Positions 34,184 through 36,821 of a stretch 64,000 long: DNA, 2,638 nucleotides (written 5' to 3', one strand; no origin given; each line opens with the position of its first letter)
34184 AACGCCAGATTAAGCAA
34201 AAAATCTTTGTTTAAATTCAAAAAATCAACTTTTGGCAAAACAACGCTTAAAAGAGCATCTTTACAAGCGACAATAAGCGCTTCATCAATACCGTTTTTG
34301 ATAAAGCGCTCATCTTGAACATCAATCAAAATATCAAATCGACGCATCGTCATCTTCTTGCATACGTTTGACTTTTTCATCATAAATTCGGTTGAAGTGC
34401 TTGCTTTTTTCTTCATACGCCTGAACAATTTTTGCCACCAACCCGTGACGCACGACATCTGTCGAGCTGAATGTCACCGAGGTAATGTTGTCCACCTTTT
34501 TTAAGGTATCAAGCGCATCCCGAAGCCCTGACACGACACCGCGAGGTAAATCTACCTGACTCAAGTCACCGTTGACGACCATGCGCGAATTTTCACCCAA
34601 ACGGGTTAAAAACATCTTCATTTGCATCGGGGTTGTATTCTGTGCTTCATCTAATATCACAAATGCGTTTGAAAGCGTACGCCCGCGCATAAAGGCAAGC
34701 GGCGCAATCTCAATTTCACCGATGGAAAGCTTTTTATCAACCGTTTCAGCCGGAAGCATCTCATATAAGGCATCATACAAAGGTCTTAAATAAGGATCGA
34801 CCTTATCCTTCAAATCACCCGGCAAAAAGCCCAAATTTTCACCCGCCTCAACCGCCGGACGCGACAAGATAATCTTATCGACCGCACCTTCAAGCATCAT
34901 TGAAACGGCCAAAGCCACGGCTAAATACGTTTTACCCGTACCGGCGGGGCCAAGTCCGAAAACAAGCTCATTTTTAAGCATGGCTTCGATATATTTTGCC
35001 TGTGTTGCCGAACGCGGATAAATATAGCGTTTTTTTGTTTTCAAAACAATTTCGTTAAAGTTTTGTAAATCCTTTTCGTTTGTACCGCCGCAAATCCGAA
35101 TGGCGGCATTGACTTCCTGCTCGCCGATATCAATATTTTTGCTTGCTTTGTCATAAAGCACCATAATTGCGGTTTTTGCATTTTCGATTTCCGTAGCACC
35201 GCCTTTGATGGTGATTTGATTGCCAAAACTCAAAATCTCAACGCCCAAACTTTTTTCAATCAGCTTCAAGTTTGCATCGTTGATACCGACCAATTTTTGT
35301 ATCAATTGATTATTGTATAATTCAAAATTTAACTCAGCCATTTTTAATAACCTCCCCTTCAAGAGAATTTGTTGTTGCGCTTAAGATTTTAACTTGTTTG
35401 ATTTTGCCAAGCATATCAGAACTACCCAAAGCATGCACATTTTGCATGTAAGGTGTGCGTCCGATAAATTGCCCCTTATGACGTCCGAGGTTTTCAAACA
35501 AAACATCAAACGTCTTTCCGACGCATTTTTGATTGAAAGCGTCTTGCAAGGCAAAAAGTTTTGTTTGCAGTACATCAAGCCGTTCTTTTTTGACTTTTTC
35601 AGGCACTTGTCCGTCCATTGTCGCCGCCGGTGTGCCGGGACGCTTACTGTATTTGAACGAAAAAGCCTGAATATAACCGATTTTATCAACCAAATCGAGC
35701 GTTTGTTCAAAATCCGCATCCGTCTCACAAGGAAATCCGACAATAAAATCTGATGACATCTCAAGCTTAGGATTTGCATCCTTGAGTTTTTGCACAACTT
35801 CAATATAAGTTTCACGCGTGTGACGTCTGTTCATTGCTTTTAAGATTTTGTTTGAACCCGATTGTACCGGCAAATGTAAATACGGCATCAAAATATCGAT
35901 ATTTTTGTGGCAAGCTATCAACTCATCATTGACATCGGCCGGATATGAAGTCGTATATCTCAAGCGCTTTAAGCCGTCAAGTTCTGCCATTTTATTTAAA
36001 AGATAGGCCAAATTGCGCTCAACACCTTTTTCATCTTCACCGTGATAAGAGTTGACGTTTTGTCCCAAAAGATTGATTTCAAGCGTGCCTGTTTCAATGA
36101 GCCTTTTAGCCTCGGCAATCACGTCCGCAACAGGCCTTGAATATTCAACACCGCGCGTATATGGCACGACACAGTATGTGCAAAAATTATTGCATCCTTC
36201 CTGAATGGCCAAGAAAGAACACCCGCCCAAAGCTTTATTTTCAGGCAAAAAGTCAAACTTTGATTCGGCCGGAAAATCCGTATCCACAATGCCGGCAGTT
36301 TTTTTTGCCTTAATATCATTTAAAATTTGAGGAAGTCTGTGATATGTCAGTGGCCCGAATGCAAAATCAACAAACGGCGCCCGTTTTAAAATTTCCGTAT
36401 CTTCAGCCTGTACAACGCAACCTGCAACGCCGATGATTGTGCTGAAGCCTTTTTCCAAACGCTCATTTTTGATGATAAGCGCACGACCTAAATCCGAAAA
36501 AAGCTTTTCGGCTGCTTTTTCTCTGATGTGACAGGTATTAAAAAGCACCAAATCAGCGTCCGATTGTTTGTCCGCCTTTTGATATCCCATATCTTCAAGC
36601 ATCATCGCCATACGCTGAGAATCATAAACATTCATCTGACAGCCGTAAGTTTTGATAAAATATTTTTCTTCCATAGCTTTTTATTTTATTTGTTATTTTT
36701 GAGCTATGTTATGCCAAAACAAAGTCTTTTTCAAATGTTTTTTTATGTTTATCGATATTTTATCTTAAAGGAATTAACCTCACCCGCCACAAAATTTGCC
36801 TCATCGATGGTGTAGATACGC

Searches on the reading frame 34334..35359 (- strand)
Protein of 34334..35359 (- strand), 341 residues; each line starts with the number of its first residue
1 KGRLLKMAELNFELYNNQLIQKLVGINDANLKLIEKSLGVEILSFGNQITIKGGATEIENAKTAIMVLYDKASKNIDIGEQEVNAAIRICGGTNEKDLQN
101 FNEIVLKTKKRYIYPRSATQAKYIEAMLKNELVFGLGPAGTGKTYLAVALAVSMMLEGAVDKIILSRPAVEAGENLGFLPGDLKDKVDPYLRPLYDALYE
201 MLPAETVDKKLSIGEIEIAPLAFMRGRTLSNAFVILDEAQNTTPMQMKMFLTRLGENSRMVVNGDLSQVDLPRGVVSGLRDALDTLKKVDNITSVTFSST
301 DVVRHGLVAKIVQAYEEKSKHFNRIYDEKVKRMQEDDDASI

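Call 20: search_protein_families(library=pfam, proteins=[window:34334-35359:-], max_evalue=0.001)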
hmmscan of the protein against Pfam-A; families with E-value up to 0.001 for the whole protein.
window:34334-35359:- (341 aa): 5 families
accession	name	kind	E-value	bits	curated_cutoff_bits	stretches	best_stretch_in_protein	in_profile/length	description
PF02562.22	PhoH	-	2.2e-93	311.9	27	1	113-316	2-205/205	PhoH-like protein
PF13245.12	AAA_19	-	3.1e-07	31.1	25.1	1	120-269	1-129/134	AAA domain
PF13604.12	AAA_30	-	3.7e-07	30.5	27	1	117-269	3-128/191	AAA domain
PF00270.35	DEAD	-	0.00037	20.7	26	0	119-155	3-39/167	DEAD/DEAH box helicase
PF01695.23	IstB_IS21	-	0.00043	20.3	24.1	1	129-158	91-120/238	IstB-like ATP binding protein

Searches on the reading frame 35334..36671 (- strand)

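Call 20: search_protein_families(library=pfam, proteins=[window:35334-36671:-], max_evalue=0.001)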
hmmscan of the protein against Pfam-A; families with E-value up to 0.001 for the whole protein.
window:35334-36671:- (445 aa): 3 families
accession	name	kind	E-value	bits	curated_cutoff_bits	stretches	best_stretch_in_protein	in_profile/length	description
PF00919.26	UPF0004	-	1.7e-28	98.9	27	1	3-106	1-98/98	Uncharacterized protein family UPF0004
PF04055.27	Radical_SAM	-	1.4e-27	97.3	29.5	1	156-328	3-166/166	Radical SAM superfamily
PF01938.26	TRAM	-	2e-11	44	21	1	381-442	1-61/61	TRAM domain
